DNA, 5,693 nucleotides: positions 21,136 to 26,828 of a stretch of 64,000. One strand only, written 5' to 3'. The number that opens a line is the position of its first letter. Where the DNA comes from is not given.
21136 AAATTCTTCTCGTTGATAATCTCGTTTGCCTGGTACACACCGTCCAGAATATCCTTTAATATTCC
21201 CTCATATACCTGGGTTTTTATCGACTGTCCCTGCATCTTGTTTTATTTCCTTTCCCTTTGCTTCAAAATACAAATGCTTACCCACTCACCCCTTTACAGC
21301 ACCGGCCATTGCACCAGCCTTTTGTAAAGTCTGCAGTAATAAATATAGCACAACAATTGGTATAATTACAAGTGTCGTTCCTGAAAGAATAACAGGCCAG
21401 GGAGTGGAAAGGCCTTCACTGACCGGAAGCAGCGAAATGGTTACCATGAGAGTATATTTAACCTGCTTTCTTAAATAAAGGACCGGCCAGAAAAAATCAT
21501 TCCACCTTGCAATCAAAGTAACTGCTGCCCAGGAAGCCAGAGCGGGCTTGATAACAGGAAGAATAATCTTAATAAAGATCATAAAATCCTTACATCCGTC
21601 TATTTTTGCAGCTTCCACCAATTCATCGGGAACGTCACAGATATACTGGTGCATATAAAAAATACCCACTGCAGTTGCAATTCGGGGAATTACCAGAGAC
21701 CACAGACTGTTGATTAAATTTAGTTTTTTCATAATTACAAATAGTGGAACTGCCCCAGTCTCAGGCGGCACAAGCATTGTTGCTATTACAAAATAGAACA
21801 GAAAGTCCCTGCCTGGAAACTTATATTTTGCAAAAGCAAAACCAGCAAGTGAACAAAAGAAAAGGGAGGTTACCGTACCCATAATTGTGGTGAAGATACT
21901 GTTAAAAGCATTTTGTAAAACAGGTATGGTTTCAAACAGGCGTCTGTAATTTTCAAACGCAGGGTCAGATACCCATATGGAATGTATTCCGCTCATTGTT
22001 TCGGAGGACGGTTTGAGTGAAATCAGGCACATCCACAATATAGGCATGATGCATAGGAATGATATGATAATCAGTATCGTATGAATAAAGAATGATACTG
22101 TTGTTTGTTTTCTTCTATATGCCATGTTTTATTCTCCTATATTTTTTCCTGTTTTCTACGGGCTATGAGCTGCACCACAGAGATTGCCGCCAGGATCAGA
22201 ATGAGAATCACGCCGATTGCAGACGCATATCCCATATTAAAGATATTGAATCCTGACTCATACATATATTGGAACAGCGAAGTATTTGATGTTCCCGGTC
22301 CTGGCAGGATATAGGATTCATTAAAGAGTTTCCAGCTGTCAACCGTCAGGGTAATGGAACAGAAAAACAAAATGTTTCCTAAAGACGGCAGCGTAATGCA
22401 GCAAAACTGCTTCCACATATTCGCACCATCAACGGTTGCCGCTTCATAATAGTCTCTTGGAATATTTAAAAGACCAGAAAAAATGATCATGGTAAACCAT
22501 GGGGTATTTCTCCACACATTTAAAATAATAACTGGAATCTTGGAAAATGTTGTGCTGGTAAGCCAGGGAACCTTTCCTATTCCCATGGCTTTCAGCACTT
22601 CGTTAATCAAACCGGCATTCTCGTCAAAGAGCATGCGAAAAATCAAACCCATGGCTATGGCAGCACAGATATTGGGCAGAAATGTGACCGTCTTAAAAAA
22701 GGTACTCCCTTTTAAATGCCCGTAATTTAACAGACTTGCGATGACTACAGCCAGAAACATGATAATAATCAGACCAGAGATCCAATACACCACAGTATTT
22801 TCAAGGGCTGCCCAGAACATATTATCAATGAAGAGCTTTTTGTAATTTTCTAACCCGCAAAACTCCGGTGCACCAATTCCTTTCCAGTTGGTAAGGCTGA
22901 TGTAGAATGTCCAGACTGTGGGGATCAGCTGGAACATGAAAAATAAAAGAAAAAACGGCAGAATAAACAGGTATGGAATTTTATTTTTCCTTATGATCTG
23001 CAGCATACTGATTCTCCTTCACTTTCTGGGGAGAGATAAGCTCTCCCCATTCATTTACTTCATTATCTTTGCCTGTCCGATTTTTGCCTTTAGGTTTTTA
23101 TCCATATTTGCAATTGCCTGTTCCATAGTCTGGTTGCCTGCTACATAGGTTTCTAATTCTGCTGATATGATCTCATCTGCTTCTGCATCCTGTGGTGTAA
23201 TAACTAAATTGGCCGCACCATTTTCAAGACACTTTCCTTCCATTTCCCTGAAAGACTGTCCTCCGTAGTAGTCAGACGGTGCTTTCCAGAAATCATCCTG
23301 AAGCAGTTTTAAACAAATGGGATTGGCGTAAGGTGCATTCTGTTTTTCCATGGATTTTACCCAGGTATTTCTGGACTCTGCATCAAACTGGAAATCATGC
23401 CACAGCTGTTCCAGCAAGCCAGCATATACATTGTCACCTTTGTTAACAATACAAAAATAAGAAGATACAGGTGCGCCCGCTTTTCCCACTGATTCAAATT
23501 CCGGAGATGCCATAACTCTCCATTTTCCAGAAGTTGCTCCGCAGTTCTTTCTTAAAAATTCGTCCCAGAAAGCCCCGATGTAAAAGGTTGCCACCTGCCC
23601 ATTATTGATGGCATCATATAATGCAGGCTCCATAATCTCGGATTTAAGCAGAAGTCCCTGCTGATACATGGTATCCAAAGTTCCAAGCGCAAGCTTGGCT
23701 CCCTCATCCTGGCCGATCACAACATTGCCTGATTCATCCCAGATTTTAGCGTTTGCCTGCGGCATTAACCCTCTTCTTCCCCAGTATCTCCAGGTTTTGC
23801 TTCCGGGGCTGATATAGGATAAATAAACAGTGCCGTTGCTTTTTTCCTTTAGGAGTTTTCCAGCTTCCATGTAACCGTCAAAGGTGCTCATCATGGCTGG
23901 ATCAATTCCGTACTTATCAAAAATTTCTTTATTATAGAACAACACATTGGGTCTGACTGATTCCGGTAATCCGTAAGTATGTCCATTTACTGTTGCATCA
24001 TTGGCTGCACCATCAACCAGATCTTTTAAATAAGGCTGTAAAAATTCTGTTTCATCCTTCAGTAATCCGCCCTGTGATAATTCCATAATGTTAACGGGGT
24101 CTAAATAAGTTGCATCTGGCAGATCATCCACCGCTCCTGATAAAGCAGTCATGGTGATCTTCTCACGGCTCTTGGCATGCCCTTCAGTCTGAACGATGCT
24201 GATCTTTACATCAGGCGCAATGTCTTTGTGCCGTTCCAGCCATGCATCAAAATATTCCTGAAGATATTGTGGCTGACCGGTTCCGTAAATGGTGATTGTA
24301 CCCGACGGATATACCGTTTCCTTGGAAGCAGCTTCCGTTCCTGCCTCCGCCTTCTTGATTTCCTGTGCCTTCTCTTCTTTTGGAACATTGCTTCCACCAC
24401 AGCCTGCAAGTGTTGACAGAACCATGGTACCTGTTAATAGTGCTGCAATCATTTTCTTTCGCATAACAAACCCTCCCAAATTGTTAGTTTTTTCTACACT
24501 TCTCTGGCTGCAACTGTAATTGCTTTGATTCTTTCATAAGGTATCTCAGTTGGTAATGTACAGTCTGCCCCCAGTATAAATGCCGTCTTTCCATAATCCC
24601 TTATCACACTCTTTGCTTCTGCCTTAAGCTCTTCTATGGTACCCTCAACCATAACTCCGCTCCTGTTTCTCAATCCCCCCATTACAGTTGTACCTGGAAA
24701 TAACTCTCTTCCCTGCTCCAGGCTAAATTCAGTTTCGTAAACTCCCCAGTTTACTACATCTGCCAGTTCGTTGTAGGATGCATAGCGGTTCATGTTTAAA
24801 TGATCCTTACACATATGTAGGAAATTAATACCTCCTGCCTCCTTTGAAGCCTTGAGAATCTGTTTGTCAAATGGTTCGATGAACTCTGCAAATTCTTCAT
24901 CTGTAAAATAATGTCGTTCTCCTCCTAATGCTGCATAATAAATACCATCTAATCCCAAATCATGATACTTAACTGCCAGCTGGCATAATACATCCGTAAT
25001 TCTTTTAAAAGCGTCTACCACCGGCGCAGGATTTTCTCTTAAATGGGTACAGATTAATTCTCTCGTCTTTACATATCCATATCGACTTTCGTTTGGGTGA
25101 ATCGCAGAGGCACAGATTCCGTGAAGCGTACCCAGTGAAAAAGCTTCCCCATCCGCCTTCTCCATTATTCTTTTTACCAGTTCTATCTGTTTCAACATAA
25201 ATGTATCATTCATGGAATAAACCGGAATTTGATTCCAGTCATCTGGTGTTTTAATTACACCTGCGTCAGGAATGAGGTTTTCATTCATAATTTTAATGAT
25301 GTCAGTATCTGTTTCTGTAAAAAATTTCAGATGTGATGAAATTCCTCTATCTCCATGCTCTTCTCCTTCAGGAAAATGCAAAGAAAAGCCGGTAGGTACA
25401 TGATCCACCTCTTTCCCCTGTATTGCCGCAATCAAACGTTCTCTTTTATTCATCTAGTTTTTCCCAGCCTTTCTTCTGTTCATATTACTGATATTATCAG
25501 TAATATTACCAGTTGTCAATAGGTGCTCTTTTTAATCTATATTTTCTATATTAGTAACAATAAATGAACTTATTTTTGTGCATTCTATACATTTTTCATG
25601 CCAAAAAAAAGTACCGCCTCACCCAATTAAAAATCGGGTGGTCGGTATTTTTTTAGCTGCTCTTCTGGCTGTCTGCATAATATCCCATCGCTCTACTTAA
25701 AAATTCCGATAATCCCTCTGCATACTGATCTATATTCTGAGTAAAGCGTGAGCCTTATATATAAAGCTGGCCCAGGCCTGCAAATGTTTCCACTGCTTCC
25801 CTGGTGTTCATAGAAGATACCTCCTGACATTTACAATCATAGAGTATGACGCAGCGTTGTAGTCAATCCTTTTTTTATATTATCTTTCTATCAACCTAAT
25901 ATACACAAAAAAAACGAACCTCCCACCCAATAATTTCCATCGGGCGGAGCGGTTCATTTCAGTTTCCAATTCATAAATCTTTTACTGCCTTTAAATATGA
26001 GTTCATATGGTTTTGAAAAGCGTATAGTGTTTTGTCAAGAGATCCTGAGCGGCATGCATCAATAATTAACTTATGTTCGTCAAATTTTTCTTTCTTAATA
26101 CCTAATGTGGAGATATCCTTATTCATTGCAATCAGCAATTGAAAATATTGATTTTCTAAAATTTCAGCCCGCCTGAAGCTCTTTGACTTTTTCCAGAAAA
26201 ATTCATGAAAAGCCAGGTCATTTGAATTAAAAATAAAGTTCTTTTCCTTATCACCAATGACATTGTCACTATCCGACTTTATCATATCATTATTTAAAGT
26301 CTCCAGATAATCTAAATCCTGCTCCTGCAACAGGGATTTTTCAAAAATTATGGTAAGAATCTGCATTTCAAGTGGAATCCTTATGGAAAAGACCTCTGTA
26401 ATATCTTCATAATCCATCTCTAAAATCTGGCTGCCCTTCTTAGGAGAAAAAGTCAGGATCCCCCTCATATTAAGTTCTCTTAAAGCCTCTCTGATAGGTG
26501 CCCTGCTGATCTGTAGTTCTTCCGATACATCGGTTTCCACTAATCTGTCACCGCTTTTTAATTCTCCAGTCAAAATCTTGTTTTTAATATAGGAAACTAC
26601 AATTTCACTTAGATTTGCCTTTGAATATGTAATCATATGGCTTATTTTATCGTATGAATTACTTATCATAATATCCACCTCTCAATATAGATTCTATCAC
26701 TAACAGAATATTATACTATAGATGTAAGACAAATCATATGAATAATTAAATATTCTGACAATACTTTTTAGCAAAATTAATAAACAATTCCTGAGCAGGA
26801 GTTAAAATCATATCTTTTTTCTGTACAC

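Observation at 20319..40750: Selenium/betaine block sits inside one of two diverged copies of the same locus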

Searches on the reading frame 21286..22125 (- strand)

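Call 7: search_protein_families(library=pfam, proteins=[window:21286-22125:-])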
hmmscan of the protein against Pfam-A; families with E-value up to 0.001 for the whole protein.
window:21286-22125:- (279 aa): 1 family
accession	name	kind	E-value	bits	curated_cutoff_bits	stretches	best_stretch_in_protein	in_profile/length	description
PF00528.27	BPD_transp_1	-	1.9e-14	54.3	26.4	1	93-267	3-177/184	Binding-protein-dependent transport system inner membrane component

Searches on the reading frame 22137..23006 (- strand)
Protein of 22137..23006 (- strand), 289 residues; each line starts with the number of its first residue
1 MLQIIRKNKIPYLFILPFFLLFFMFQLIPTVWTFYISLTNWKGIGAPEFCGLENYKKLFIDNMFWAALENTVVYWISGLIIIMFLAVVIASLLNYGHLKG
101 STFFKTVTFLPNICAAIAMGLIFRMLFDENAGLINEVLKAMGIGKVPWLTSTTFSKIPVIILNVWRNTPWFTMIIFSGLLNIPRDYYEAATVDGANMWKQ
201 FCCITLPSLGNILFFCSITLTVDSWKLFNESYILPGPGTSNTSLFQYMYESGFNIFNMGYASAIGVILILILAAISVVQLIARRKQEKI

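Call 7: search_protein_families(library=pfam, proteins=[window:22137-23006:-])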
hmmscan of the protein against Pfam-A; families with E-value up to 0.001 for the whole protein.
window:22137-23006:- (289 aa): 1 family
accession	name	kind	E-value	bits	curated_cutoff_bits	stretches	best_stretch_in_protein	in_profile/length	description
PF00528.27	BPD_transp_1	-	3.2e-12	47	26.4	1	90-281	9-178/184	Binding-protein-dependent transport system inner membrane component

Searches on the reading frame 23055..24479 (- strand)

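Call 7: search_protein_families(library=pfam, proteins=[window:23055-24479:-])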
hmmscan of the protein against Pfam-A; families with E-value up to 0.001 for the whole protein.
window:23055-24479:- (474 aa): 1 family
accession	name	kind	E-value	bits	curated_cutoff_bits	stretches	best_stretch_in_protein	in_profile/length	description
PF01547.30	SBP_bac_1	-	2.1e-20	74.4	26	1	71-350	8-289/307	Bacterial extracellular solute-binding protein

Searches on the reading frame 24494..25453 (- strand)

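Call 7: search_protein_families(library=pfam, proteins=[window:24494-25453:-])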
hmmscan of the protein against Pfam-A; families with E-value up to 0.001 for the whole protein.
window:24494-25453:- (319 aa): 1 family
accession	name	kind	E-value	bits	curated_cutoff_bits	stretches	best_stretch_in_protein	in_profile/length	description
PF01208.23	URO-D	-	2.6e-16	60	23.9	1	67-318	99-345/346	Uroporphyrinogen decarboxylase (URO-D)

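Call 81: search_protein_families(library=ncbifam, proteins=[window:24494-25453:-], max_evalue=0.00001)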
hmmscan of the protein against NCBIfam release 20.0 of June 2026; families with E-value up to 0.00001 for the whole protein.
window:24494-25453:- (319 aa): 2 families
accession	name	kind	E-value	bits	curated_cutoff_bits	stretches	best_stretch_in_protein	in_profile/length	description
TIGR01463.1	mtaA_cmuA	subfamily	8.2e-12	45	235.4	1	167-318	193-337/340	MtaA/CmuA family methyltransferase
NF004889.0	PRK06252.1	subfamily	1.1e-10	41.1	244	1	136-318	163-335/340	methylcobalamin:coenzyme M methyltransferase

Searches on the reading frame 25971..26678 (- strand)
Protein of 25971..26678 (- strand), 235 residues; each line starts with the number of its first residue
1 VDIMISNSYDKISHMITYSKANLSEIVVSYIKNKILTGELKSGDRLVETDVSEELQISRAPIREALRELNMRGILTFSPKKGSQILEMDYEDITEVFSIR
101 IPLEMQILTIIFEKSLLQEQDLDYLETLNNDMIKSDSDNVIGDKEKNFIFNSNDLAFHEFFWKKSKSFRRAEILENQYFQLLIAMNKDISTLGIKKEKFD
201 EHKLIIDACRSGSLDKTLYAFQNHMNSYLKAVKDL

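Call 7: search_protein_families(library=pfam, proteins=[window:25971-26678:-])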
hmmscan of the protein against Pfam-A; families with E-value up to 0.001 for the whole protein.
window:25971-26678:- (235 aa): 2 families
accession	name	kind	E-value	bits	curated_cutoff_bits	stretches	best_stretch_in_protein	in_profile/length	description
PF00392.27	GntR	-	3.4e-13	49.5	27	1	24-83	2-62/64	Bacterial regulatory proteins, gntR family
PF07729.17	FCD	-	4.2e-06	27.6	24.3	1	95-226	1-124/125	FCD domain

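Call 81: search_protein_families(library=ncbifam, proteins=[window:25971-26678:-], max_evalue=0.00001)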
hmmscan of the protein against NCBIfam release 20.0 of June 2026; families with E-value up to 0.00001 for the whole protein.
window:25971-26678:- (235 aa): 9 families
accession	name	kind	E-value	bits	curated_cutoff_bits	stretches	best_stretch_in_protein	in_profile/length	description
TIGR03338.1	phnR_burk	equivalog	4.1e-20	72.3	271.5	1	20-227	9-208/212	phosphonate utilization associated transcriptional regulator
NF008504.0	PRK11414.1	equivalog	1.2e-11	44.8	225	1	23-146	12-130/221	GntR family transcriptional regulator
NF003011.0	PRK03837.1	subfamily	2.9e-08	33.6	260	1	20-228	11-229/241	transcriptional regulator NanR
TIGR02018.2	his_ut_repres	equivalog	1.2e-07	31.4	220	1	27-91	4-69/226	histidine utilization transcriptional repressor HutC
NF007442.0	PRK09990.1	equivalog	1.4e-06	27.9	301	1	19-91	7-80/256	transcriptional regulator GlcC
NF007741.0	PRK10421.1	equivalog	2.3e-06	27.2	311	1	20-78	5-64/262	transcriptional regulator LldR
NF008576.0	PRK11534.1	equivalog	3.6e-06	26.8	218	1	29-113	14-98/225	DNA-binding transcriptional regulator CsiR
NF052282.1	PLP_TF_PdxR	equivalog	5.4e-06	25.7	320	1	23-91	2-71/448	MocR-like pyridoxine biosynthesis transcription factor PdxR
NF007001.0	PRK09464.1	equivalog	6.9e-06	25.9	330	0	20-77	8-66/254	pyruvate dehydrogenase complex transcriptional repressor PdhR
